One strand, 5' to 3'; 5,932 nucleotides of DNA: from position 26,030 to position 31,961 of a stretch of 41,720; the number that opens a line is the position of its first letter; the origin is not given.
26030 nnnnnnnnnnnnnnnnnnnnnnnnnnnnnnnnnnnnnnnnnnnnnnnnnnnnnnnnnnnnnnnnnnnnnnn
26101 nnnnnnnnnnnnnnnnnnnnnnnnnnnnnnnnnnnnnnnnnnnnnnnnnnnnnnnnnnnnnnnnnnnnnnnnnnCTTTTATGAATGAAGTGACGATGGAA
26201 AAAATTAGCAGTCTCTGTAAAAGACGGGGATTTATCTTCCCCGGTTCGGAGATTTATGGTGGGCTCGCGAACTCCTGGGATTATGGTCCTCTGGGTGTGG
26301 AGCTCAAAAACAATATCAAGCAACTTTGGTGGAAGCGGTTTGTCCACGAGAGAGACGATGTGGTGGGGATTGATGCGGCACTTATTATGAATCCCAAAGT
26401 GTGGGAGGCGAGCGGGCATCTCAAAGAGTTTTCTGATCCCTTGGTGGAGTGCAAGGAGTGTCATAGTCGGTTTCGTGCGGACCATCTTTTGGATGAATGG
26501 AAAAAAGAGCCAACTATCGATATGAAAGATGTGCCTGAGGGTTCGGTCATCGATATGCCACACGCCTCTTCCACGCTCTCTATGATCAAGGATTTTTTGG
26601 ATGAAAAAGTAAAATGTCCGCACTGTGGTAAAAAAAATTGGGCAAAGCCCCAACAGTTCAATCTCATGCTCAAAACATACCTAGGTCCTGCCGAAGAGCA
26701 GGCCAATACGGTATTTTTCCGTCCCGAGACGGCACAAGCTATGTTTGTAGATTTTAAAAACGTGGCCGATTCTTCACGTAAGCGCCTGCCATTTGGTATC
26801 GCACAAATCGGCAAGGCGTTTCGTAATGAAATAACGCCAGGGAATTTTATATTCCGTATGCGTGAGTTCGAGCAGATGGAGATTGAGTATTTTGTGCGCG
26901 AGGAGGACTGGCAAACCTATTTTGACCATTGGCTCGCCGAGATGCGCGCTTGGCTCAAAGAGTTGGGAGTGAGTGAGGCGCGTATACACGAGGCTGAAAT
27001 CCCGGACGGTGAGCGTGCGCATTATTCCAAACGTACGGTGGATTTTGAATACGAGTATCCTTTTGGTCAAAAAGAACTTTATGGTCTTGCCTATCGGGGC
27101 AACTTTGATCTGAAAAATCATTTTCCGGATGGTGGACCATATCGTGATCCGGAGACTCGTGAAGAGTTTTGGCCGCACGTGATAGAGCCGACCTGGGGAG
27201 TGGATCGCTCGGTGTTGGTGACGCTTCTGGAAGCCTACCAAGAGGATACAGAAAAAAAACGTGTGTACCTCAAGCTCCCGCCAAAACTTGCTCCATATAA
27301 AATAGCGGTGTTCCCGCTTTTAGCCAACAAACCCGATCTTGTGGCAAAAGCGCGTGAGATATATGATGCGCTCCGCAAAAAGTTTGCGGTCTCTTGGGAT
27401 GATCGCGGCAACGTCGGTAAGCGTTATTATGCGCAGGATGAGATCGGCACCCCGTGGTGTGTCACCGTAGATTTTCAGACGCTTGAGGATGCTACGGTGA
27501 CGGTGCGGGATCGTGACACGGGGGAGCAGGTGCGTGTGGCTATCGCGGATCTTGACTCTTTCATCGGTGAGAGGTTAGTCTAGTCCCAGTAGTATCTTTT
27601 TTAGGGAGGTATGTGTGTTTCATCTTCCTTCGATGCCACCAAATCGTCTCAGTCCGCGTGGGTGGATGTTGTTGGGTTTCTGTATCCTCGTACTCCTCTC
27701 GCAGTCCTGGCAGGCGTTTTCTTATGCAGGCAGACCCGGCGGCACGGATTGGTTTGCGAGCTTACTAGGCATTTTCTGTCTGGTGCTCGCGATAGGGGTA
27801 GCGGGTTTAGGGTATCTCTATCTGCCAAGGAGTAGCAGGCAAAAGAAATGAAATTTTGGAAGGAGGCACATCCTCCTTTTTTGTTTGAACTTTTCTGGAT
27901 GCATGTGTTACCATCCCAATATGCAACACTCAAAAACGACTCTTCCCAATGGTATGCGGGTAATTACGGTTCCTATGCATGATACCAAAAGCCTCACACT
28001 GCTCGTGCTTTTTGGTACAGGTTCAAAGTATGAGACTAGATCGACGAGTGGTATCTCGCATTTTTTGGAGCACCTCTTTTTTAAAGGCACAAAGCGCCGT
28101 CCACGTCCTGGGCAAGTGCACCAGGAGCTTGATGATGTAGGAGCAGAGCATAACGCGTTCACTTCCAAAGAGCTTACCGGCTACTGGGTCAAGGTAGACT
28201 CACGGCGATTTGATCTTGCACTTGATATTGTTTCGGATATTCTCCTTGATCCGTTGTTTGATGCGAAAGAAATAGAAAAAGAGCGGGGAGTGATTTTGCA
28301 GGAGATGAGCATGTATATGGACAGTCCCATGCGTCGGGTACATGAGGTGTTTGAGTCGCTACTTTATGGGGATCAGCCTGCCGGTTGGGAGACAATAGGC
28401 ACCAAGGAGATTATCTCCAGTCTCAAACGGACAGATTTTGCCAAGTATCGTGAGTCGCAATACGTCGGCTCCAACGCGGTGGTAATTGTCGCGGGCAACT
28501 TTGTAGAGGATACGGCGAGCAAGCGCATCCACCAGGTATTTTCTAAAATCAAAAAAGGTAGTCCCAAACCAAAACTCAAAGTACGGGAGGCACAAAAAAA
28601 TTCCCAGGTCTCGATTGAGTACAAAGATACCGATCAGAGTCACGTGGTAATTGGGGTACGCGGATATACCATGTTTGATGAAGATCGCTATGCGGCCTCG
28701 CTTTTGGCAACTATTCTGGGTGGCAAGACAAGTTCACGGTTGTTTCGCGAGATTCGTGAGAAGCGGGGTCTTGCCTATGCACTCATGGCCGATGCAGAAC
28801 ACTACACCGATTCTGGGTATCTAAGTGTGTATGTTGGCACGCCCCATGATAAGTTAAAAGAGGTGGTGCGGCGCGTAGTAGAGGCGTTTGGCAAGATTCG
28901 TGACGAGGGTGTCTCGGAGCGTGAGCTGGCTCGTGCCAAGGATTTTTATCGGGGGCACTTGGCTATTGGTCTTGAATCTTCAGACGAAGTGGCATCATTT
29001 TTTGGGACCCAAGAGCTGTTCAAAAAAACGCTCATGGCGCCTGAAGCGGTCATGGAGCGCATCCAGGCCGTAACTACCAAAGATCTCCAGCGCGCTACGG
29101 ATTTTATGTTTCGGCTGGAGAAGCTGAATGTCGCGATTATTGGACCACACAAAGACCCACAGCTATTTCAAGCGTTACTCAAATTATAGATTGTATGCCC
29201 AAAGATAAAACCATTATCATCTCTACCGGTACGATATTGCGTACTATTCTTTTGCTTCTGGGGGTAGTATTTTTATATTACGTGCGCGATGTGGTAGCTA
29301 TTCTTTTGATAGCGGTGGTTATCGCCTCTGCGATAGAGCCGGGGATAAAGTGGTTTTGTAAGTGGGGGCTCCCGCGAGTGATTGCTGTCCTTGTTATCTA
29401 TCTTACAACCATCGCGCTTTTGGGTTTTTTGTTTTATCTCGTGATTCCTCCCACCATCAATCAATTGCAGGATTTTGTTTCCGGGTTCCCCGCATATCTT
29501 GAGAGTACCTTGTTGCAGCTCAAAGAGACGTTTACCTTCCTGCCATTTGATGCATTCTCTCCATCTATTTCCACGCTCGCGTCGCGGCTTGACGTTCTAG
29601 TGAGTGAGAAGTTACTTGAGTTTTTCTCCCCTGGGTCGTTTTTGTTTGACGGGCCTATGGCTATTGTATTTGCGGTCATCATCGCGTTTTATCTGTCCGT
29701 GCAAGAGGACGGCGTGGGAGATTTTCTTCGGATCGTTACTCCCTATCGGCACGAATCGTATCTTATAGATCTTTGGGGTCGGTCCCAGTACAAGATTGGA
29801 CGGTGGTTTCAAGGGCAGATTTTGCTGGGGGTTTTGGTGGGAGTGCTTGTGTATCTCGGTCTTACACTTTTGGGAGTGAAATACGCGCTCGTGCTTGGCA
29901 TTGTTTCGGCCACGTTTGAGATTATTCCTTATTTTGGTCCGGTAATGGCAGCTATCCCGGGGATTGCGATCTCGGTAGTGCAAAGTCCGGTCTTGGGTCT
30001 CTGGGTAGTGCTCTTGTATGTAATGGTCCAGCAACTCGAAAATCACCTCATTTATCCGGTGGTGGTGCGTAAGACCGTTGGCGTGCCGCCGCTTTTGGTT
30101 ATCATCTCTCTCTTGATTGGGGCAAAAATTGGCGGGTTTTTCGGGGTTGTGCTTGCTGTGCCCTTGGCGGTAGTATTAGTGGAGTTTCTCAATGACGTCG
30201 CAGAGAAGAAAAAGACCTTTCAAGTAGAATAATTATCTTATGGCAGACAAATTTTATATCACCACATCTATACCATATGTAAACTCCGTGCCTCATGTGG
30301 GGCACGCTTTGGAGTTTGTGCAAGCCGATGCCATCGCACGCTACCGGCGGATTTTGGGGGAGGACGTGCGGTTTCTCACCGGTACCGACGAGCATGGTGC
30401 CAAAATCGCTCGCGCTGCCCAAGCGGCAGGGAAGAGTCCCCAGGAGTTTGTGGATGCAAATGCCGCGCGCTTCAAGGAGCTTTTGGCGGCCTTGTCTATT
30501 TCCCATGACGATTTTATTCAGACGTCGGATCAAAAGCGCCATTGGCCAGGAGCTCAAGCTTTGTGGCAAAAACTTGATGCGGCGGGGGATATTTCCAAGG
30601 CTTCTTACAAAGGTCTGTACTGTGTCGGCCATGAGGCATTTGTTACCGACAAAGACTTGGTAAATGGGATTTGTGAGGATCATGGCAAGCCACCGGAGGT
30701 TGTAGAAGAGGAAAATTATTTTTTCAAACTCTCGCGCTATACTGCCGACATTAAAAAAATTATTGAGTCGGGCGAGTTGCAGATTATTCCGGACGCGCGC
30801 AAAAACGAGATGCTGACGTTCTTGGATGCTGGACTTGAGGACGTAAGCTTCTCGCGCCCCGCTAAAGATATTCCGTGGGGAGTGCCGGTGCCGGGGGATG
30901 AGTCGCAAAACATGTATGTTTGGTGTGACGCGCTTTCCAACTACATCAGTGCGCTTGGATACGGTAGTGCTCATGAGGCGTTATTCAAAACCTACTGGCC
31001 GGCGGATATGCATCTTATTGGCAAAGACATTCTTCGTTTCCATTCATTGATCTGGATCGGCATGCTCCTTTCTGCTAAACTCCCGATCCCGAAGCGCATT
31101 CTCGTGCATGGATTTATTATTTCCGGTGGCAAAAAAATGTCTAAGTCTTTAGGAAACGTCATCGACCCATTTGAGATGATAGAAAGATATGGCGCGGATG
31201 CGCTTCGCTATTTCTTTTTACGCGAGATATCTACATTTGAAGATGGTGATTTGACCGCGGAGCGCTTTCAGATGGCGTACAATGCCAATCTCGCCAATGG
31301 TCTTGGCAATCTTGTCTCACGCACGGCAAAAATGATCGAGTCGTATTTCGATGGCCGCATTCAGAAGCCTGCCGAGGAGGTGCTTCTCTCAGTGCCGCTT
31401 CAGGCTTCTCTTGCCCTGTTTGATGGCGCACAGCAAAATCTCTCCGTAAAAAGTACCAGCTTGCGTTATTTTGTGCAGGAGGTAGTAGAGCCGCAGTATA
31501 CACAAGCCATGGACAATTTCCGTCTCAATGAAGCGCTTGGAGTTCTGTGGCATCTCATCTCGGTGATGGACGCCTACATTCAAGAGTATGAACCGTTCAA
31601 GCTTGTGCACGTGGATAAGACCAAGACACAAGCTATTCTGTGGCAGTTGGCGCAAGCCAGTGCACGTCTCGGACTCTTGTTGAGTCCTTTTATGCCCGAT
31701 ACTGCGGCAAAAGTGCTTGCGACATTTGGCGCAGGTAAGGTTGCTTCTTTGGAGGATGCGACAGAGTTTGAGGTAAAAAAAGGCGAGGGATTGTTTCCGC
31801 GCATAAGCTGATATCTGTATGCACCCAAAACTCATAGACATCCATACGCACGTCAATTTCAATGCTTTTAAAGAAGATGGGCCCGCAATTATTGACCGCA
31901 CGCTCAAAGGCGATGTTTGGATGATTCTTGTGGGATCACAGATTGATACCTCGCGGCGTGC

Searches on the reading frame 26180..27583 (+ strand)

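Call 20: search_protein_families(library=pfam, proteins=[window:26180-27583:+], max_evalue=0.001)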
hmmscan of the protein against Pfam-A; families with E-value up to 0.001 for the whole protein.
window:26180-27583:+ (467 aa): 2 families
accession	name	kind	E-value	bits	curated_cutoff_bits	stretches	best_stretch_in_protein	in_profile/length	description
PF03129.25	HGTP_anticodon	-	1.2e-19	70.7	21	1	374-464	1-93/94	Anticodon binding domain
PF00587.30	tRNA-synt_2b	-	8.3e-12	46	29.3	1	176-348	9-175/179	tRNA synthetase class II core domain (G, H, P, S and T)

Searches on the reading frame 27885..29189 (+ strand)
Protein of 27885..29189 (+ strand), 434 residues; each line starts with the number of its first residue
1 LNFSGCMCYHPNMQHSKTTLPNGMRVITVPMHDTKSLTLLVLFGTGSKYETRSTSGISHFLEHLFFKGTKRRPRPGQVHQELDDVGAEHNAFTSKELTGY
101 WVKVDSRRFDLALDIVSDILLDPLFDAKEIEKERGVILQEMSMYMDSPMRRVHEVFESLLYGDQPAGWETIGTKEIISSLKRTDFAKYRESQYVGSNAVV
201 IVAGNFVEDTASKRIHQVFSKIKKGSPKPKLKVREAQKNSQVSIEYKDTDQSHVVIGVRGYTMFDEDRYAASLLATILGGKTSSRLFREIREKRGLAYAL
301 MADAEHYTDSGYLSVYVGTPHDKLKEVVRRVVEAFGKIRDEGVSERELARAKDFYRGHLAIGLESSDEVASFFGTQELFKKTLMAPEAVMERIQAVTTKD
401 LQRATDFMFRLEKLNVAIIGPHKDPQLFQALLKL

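Call 20: search_protein_families(library=pfam, proteins=[window:27885-29189:+], max_evalue=0.001)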
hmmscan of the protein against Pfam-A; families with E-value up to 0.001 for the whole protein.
window:27885-29189:+ (434 aa): 2 families
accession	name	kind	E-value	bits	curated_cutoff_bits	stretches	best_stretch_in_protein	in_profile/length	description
PF05193.26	Peptidase_M16_C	-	5.2e-39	134.4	23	1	180-353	2-179/181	Peptidase M16 inactive domain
PF00675.25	Peptidase_M16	-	2.6e-35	122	22.3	1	26-173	2-148/149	Insulinase (Peptidase family M16)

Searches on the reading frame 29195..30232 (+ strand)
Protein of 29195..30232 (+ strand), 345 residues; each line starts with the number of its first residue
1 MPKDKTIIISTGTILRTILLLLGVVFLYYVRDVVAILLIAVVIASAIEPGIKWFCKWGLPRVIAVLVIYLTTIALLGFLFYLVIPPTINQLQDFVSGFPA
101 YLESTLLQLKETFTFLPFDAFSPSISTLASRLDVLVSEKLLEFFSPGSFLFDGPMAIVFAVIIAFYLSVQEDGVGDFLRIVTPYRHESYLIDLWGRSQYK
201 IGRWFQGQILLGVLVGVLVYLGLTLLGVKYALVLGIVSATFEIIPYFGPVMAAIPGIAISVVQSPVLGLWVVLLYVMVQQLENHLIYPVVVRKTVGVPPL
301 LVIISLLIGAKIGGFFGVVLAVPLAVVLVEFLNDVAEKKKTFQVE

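Call 20: search_protein_families(library=pfam, proteins=[window:29195-30232:+], max_evalue=0.001)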
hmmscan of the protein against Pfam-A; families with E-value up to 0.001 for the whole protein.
window:29195-30232:+ (345 aa): 1 family
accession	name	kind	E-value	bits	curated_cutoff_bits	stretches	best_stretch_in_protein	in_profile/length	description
PF01594.21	AI-2E_transport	-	1.2e-59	202.5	34.3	1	18-334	6-325/327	AI-2E family transporter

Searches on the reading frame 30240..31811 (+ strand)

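Call 24: search_protein_families(library=pfam, proteins=[window:30240-31811:+], max_evalue=0.001)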
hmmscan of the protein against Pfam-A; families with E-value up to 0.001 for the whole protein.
window:30240-31811:+ (523 aa): 6 families
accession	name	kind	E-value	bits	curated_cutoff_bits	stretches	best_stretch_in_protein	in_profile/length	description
PF09334.17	tRNA-synt_1g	-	3.8e-104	349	20.1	2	137-362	161-390/391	tRNA synthetases class I (M)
PF00133.28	tRNA-synt_1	-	2.6e-34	119.1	22.7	2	225-327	299-403/414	tRNA synthetases class I (I, L, M and V)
PF01406.26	tRNA-synt_1e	-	1.6e-13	51.1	27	2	13-92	18-97/301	tRNA synthetases class I (C) catalytic domain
PF01921.24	tRNA-synt_1f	-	1.1e-06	28.2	27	0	282-329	265-313/360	tRNA synthetases class I (K)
PF08264.19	Anticodon_1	-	0.00011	22.6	25.1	1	419-506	14-103/148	Anticodon-binding domain of tRNA ligase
PF19303.5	Anticodon_3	-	0.00071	19.9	23.5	0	419-504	24-109/152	Anticodon binding domain of methionyl tRNA ligase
